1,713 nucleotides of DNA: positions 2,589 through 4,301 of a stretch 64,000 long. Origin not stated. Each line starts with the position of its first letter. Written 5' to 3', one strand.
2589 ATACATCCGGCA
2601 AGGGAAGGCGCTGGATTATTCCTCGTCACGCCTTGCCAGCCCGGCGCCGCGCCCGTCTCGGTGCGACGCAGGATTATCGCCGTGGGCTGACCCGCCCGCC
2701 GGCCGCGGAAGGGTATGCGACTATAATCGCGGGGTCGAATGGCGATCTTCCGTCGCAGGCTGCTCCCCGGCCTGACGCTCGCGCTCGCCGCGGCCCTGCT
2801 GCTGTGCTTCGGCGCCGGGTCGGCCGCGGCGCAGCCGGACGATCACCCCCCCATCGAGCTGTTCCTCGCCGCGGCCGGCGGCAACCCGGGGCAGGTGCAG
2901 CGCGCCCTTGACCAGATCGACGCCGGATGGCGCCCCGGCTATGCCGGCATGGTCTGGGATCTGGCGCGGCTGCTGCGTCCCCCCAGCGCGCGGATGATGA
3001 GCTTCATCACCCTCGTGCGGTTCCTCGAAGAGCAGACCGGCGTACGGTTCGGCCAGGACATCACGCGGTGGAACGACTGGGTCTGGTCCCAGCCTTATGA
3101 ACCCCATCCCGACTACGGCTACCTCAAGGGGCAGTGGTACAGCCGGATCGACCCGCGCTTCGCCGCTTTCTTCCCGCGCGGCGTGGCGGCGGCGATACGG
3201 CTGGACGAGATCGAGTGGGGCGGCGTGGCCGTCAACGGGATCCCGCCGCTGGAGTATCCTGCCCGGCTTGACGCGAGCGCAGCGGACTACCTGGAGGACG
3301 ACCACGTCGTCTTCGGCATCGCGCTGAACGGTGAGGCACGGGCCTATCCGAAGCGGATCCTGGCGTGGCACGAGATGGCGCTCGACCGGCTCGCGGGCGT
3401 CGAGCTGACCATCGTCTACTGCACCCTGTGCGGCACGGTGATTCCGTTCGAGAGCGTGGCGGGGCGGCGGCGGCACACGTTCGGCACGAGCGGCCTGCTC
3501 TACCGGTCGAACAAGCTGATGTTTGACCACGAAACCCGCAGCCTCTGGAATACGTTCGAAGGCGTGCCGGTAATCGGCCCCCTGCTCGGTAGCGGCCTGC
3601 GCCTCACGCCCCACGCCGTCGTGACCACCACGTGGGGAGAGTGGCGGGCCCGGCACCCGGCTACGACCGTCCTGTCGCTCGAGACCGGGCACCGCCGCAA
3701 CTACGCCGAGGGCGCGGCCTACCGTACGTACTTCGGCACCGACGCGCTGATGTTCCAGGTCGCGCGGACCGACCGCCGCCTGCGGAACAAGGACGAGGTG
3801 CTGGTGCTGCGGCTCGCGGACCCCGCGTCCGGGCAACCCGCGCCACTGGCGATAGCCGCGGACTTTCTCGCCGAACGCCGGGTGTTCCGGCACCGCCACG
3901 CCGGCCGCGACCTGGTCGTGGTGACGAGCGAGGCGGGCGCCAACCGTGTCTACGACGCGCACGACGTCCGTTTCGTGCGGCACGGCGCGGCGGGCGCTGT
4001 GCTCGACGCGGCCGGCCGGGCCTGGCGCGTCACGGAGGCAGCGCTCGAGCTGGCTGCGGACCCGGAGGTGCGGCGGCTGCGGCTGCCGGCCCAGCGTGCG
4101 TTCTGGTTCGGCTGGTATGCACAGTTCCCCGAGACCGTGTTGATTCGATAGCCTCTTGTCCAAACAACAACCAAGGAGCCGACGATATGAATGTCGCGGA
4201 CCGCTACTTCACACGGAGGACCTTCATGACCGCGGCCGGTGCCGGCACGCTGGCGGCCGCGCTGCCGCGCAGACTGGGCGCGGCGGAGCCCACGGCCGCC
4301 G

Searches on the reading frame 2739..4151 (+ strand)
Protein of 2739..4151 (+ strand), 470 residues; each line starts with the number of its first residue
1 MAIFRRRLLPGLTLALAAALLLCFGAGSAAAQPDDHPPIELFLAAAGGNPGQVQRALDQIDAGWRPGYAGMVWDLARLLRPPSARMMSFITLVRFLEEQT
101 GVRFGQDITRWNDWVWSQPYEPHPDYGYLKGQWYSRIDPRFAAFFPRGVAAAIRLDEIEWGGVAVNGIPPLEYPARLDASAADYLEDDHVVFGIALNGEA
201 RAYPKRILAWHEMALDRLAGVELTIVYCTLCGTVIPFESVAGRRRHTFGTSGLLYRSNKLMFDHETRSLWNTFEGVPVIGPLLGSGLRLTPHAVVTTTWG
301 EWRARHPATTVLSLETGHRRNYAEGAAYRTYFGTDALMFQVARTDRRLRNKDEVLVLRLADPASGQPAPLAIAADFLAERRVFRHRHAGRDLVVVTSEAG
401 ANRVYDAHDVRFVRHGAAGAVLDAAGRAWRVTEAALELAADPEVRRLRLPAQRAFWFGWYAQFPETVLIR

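Call 21: search_protein_families(library=pfam, proteins=[window:2739-4151:+], max_evalue=0.01)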
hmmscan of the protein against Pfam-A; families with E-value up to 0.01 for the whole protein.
window:2739-4151:+ (470 aa): 1 family
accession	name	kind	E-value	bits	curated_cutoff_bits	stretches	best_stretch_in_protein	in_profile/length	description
PF11376.13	DUF3179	-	3.1e-67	227.5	27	1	166-466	2-292/292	Protein of unknown function (DUF3179)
